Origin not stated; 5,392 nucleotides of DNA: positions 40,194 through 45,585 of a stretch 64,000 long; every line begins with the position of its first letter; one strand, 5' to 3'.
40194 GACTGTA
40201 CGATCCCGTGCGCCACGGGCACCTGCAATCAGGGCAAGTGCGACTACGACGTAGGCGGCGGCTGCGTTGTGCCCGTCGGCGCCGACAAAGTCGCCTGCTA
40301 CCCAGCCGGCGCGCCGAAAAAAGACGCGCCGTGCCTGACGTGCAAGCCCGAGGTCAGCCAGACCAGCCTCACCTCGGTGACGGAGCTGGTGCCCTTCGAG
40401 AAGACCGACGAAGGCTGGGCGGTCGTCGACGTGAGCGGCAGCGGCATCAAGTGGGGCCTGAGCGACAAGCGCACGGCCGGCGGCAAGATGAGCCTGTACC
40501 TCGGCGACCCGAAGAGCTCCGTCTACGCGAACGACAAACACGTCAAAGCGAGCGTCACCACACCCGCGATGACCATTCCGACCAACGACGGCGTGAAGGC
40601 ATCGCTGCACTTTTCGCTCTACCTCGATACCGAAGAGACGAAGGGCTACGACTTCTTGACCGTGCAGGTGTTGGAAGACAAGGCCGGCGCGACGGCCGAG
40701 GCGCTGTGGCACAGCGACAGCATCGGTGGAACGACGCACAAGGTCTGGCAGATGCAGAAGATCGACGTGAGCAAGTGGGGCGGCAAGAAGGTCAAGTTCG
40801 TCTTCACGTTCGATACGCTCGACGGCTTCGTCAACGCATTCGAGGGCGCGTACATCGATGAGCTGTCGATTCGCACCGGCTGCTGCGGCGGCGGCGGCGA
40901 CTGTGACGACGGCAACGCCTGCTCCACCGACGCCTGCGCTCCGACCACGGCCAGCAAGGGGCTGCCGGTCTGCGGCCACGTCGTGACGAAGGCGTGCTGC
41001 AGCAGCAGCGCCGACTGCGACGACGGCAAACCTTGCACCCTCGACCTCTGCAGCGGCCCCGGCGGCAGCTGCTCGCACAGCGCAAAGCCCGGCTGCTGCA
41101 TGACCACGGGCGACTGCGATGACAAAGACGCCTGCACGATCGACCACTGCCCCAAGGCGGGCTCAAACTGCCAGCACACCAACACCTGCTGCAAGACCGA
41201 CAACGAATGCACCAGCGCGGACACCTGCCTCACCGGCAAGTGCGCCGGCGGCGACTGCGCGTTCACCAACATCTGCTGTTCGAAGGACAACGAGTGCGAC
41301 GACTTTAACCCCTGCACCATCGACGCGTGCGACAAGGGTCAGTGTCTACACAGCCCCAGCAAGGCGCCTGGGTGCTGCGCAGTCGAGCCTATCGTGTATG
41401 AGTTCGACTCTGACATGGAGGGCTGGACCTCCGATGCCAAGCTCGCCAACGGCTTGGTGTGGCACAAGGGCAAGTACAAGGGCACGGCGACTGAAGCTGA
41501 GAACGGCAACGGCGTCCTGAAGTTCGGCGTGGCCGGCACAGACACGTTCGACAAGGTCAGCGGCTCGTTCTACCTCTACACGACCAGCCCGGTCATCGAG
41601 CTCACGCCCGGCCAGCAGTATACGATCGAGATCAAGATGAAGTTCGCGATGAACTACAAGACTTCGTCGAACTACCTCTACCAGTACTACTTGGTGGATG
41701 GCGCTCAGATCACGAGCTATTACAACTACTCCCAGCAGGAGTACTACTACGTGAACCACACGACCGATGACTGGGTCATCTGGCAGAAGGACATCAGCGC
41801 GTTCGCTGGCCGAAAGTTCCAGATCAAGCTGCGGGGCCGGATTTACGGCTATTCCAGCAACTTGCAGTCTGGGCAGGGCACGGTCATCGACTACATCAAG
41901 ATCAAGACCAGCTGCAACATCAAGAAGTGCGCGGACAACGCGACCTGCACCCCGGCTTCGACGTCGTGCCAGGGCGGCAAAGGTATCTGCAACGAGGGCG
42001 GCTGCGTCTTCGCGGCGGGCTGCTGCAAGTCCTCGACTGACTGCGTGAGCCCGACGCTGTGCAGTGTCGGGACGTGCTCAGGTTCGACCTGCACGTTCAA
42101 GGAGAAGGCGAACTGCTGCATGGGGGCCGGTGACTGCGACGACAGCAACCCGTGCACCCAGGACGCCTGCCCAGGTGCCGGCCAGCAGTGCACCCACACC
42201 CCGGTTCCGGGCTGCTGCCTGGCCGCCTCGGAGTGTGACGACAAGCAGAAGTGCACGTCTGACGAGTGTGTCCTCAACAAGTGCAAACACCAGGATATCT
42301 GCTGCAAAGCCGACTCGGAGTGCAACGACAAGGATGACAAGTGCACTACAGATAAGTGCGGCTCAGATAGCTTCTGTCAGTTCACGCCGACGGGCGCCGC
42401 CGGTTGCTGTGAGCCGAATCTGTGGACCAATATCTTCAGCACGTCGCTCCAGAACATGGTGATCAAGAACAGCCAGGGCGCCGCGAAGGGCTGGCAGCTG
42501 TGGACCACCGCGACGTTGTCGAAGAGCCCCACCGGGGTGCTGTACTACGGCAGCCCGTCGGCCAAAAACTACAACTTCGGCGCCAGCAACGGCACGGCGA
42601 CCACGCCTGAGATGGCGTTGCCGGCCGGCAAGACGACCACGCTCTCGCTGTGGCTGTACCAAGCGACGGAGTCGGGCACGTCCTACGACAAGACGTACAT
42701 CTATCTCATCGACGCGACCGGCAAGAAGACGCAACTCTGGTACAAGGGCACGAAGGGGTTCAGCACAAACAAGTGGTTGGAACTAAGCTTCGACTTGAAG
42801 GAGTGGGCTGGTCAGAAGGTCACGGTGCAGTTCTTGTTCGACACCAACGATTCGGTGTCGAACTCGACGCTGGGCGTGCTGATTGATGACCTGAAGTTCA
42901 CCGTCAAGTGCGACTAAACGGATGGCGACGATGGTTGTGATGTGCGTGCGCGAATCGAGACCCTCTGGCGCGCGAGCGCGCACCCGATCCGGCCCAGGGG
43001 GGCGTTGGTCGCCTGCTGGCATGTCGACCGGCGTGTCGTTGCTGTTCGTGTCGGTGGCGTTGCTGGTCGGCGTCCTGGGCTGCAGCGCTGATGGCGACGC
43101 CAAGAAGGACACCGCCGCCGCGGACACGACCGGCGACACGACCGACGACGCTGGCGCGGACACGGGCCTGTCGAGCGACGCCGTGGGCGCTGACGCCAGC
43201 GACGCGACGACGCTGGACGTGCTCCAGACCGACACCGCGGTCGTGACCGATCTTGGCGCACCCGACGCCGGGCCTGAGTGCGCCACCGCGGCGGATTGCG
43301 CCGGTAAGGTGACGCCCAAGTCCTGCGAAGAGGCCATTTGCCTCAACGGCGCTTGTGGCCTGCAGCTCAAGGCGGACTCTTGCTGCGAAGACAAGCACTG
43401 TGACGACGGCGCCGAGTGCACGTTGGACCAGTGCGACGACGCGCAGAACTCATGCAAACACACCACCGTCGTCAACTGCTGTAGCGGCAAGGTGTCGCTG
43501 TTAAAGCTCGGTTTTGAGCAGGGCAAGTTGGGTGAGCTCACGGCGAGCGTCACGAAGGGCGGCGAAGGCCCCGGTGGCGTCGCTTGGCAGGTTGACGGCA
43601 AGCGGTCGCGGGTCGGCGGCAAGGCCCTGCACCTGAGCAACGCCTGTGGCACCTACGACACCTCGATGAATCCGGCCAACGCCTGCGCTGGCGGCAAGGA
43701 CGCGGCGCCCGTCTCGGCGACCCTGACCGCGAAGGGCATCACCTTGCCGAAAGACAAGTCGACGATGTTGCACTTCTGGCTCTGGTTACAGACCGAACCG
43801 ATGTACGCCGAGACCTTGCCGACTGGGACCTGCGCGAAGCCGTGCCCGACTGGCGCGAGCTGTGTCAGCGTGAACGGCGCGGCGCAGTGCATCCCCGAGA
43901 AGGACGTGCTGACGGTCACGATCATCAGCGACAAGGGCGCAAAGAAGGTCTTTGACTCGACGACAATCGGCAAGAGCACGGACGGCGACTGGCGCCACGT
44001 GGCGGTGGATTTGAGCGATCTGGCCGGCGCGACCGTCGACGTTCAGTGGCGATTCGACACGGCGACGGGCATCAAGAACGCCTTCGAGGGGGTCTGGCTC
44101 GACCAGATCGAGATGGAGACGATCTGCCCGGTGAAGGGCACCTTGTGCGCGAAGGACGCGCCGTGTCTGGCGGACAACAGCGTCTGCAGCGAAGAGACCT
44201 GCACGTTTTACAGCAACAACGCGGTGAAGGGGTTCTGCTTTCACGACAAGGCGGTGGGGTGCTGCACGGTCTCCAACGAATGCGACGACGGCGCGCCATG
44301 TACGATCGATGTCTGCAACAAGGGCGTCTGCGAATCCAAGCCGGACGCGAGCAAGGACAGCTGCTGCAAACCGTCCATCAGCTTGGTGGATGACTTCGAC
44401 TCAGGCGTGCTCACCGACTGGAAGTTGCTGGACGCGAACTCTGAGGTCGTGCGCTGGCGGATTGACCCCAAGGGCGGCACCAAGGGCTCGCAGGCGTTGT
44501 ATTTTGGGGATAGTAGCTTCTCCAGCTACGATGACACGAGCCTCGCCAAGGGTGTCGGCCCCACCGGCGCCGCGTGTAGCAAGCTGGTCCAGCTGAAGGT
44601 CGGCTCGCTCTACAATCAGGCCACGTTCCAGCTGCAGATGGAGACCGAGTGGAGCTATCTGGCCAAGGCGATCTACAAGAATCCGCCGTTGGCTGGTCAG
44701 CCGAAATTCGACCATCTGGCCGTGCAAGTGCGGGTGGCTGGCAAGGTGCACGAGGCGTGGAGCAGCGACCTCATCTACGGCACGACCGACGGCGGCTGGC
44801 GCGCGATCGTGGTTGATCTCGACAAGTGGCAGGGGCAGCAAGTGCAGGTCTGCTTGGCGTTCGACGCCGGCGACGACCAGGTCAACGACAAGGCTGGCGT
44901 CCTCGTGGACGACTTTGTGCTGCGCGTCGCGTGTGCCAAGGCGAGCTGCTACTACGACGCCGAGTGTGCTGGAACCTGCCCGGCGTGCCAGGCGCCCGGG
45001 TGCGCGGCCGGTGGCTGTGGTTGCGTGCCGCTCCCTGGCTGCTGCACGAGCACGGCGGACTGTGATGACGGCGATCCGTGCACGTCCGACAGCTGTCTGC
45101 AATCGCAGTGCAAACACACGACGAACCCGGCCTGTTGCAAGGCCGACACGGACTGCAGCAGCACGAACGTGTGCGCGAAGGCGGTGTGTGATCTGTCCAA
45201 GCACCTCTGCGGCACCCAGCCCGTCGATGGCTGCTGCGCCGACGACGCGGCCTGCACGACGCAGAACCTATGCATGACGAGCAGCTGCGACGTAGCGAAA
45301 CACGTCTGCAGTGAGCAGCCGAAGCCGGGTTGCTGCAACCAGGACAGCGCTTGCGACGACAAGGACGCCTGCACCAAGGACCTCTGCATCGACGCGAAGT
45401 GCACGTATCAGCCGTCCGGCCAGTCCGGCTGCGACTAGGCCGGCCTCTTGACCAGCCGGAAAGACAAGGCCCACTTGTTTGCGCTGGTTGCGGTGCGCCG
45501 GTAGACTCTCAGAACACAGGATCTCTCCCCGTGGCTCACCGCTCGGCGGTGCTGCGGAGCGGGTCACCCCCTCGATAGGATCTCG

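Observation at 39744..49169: Tandem array of three giant paralogous lipoproteins built from Myxo cysteine-rich repeats and MAM-like domains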

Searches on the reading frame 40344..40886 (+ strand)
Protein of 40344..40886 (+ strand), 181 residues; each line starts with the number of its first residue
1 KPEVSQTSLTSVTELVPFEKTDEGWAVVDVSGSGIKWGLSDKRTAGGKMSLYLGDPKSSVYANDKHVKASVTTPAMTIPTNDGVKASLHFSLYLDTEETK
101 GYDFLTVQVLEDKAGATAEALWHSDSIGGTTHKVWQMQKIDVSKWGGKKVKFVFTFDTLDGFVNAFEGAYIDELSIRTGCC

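Call 21: search_protein_families(library=pfam, proteins=[window:40344-40886:+], max_evalue=10)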
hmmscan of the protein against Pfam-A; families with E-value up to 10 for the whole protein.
seq(181 aa): 3 families
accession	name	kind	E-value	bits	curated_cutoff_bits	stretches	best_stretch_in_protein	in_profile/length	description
PF20773.4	InhA-like_MAM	-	6.7e-06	26.2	26.9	1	68-176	50-162/191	Immune inhibitor A-like, MAM domain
PF07675.18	Cleaved_Adhesin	-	0.022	15.2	21.4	1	23-145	15-150/174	Cleaved Adhesin Domain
PF07548.16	ChlamPMP_M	-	0.029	14.8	25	1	44-102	88-148/174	Chlamydia polymorphic membrane protein middle domain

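Call 75: search_protein_representatives(alignment_id=A5)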
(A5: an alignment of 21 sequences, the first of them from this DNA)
Query: 21 sequences, 178 profile positions. Proteins with E-value up to 0.001 (for the whole library): 8414; up to 1e-10: 3276; up to 1e-30: 570. The best 150 are listed.
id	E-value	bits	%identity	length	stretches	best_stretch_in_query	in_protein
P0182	3.5e-159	541.2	-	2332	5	7-177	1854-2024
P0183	3.0e-149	508.9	-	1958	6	4-177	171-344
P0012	3.5e-146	498.9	-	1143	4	13-177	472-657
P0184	3.1e-137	469.7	-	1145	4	9-177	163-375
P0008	2.9e-134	460.1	-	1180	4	6-177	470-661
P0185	7.7e-134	458.7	-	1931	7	35-177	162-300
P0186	1.3e-133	457.9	-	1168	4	7-177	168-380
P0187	5.7e-129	442.8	-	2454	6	6-177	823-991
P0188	6.5e-129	442.6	-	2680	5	26-177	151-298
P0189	9.8e-127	435.5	-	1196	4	5-177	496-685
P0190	2.0e-125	431.3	-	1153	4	7-177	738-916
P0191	3.9e-125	430.3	-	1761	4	7-177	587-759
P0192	1.1e-124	428.8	-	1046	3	2-178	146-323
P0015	1.6e-124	428.3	-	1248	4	16-177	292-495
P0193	9.9e-124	425.7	-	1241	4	10-177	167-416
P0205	1.3e-111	386.3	-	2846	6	10-176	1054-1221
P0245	8.7e-91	318.4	-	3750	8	18-176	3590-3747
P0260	1.4e-81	288.5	-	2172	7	63-174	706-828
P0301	5.8e-67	240.8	-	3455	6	13-175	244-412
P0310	3.2e-64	231.9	-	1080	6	45-176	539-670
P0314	1.1e-63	230.2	-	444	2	4-177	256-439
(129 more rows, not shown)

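Call 76: list_cluster_members(proteins=[P0182, P0183, P0185, P0188, P0245, P0205, P0301, P0310, P0314, P0260])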
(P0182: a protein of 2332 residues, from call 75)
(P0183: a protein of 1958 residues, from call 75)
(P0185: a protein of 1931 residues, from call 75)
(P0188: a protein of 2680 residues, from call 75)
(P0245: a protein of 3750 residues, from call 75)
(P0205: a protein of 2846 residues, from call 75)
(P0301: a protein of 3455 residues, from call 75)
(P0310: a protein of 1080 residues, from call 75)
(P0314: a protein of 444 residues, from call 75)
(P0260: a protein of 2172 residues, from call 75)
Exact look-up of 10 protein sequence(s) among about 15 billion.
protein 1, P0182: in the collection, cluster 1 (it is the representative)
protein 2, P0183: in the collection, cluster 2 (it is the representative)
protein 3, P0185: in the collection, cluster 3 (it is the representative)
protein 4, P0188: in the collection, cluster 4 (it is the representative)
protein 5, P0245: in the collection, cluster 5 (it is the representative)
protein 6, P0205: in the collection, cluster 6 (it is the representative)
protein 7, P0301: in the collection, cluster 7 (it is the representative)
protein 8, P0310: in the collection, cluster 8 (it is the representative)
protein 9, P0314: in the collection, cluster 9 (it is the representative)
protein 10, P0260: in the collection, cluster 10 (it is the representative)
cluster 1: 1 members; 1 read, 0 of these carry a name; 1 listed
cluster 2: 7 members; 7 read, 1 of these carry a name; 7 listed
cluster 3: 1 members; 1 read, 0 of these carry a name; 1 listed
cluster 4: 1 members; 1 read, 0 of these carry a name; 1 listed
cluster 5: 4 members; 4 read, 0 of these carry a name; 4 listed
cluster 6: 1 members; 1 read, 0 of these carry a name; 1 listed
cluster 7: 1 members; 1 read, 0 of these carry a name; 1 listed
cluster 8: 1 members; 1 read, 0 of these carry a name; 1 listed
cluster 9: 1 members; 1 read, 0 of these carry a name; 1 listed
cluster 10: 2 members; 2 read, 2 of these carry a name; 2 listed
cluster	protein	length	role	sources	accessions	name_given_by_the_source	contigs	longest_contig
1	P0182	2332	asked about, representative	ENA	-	-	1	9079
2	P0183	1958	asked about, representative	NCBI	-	-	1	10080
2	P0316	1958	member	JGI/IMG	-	hypothetical protein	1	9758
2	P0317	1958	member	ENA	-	-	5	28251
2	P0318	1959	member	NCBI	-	-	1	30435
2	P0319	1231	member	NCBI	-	-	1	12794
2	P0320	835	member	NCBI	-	-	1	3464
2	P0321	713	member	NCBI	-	-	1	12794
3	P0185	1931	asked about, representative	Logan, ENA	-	-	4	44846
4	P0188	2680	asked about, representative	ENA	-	-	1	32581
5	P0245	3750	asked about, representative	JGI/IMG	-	-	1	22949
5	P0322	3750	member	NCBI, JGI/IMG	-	-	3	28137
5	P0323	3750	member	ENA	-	-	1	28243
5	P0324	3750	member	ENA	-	-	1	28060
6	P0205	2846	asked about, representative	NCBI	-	-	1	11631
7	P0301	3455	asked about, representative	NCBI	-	-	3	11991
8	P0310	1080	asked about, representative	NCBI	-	-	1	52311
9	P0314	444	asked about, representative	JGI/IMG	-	-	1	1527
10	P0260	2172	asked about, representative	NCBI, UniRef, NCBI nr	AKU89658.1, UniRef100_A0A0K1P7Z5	Flagellar basal-body rod modification protein FlgD [Vulgatibacter incomptus] | Flagellar basal-body rod modification protein FlgD n=1 Tax=Vulgatibacter incomptus ...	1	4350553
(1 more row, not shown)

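Call 77: search_protein_families(library=pfam, proteins=[P0260, P0245, P0182, P0310], max_evalue=0.001)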
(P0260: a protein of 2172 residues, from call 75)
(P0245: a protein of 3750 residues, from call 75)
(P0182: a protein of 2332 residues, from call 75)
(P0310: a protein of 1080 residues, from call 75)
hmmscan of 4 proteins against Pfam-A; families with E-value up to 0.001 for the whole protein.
P0260 (2172 aa): 5 families
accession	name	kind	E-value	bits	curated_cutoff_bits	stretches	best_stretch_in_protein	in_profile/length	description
PF20773.4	InhA-like_MAM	-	2e-70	236.6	26.9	7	703-827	41-162/191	Immune inhibitor A-like, MAM domain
PF05345.18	He_PIG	-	2.2e-33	115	24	4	1117-1173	15-80/96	Putative Ig domain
PF18957.6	RibLong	-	3.6e-06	28.2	27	0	1137-1163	39-66/93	Long Rib domain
PF07675.18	Cleaved_Adhesin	-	0.00041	20.8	21.4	0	1755-1813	31-88/174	Cleaved Adhesin Domain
PF19190.6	BACON_2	-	0.00056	20.2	25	0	859-889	24-56/94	Viral BACON domain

P0245 (3750 aa): 2 families
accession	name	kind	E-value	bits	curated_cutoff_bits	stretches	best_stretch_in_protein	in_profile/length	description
PF00526.23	Dicty_CTDC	-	7.5e-55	182.8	27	16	1857-1879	1-23/24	Dictyostelium (slime mold) repeat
PF20773.4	InhA-like_MAM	-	6.2e-25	88.3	26.9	1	2387-2487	72-180/191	Immune inhibitor A-like, MAM domain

P0182 (2332 aa): 2 families
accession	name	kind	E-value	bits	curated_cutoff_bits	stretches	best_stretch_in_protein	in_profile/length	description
PF00526.23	Dicty_CTDC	-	1.3e-80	265.1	27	7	1321-1343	2-24/24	Dictyostelium (slime mold) repeat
PF20773.4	InhA-like_MAM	-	1.3e-21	77.4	26.9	1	530-627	56-162/191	Immune inhibitor A-like, MAM domain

P0310 (1080 aa): 4 families
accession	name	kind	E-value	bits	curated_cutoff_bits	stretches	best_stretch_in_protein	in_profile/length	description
PF20773.4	InhA-like_MAM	-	5.8e-32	111.2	26.9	3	618-668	117-163/191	Immune inhibitor A-like, MAM domain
PF21471.3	Reelin_subrepeat-B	-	7e-17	61.8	27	0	607-667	69-126/127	Reelin subrepeat B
PF19403.5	SpaA_2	-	2.7e-06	28.3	25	0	166-213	33-80/96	Prealbumin-like fold domain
PF00404.24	Dockerin_1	-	2.3e-05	24.9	22.9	1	997-1037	2-44/57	Dockerin type I domain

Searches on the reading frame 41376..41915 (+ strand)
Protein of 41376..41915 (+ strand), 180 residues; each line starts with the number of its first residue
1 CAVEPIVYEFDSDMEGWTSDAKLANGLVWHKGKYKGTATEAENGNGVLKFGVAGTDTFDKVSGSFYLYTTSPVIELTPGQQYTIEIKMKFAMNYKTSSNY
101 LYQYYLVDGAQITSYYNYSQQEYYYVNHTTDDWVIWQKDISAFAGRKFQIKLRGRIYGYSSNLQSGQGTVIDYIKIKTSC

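Call 21: search_protein_families(library=pfam, proteins=[window:41376-41915:+], max_evalue=10)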
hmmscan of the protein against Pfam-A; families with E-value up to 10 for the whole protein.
seq(180 aa): 2 families
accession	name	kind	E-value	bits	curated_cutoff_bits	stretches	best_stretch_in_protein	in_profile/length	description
PF25534.1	DUF7918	-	0.055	13.9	27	1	74-136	33-96/228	Domain of unknown function (DUF7918)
PF16392.11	DUF5001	-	0.15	12.5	23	1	66-89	35-58/86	Ig-like domain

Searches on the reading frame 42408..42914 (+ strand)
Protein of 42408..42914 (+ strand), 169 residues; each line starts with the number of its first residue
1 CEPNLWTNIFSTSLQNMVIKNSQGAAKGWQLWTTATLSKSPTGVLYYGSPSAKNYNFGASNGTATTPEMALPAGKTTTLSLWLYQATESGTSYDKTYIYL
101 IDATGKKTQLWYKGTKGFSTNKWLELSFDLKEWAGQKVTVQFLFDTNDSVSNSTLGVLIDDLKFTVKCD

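Call 21: search_protein_families(library=pfam, proteins=[window:42408-42914:+], max_evalue=10)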
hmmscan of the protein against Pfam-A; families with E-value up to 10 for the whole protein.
seq(169 aa): 1 family
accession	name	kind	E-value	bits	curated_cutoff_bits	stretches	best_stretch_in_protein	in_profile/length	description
PF20773.4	InhA-like_MAM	-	1.9e-06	27.9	26.9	1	119-167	119-165/191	Immune inhibitor A-like, MAM domain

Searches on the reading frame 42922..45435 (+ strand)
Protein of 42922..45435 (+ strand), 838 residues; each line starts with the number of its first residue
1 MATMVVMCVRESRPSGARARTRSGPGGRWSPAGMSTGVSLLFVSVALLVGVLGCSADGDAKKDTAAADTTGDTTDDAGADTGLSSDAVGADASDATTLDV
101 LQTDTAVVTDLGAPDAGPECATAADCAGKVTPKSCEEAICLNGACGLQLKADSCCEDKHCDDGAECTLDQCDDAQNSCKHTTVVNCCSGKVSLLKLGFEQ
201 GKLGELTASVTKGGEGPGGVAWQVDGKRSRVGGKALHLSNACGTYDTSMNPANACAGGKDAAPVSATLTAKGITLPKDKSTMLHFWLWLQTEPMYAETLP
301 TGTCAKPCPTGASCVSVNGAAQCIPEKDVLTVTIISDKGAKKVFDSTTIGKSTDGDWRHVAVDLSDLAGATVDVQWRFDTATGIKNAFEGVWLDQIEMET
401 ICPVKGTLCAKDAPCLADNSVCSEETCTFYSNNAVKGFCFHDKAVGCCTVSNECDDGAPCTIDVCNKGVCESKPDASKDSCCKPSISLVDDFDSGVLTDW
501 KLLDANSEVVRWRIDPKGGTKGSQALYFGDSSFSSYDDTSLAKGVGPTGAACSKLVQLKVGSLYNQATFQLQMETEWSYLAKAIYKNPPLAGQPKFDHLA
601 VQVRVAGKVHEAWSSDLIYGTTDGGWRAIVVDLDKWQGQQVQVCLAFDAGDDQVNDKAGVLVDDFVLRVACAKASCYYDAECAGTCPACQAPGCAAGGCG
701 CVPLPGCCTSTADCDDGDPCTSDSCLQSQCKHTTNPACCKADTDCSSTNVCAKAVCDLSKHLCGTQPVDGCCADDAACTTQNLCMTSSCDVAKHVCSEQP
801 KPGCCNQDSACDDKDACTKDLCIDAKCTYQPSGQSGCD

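Call 6: search_protein_families(library=pfam, proteins=[window:42922-45435:+], max_evalue=1)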
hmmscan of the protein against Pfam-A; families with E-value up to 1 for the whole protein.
window:42922-45435:+ (838 aa): 3 families
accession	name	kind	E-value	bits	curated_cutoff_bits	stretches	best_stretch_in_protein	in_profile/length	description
PF20773.4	InhA-like_MAM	-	3.3e-07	30.4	26.9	2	572-681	74-175/191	Immune inhibitor A-like, MAM domain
PF00526.23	Dicty_CTDC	-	0.0071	16.6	27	3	713-733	1-22/24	Dictyostelium (slime mold) repeat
PF24381.1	DUF7537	-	0.01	15.8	31.7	1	40-94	2-56/258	Family of unknown function (DUF7537)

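Call 7: search_protein_families(library=ncbifam, proteins=[window:42922-45435:+], max_evalue=1)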
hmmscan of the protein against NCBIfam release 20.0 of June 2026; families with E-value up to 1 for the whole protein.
window:42922-45435:+ (838 aa): 2 families
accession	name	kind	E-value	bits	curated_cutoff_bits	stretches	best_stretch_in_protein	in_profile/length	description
NF038128.1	choice_anch_J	domain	0.00034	20.8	30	1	328-394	92-158/162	choice-of-anchor J domain-containing protein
NF032891.0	tail_200_repeat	domain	0.00055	19.4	350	1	310-375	108-172/195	tandem large repeat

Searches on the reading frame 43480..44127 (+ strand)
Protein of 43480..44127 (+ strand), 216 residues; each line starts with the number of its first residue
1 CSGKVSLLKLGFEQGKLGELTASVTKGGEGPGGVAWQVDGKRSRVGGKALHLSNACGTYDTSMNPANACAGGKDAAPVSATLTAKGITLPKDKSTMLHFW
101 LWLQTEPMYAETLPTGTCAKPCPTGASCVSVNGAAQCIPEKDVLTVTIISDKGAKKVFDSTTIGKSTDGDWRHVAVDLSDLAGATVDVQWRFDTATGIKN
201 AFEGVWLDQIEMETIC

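Call 21: search_protein_families(library=pfam, proteins=[window:43480-44127:+], max_evalue=10)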
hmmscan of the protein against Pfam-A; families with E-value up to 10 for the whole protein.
seq(216 aa): 2 families
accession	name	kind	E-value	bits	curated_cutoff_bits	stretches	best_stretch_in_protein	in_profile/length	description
PF20773.4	InhA-like_MAM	-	0.0056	16.6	26.9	1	159-213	112-163/191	Immune inhibitor A-like, MAM domain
PF19300.4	BPD_transp_1_N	-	0.17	12.5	23.8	1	64-141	33-106/114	Binding-prot-dependent transport system membrane comp, N-term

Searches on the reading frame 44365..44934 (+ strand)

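Call 21: search_protein_families(library=pfam, proteins=[window:44365-44934:+], max_evalue=10)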
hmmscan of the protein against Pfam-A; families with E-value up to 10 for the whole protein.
seq(190 aa): 1 family
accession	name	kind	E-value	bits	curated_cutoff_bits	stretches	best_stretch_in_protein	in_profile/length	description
PF20773.4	InhA-like_MAM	-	0.0026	17.7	26.9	1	91-188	74-164/191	Immune inhibitor A-like, MAM domain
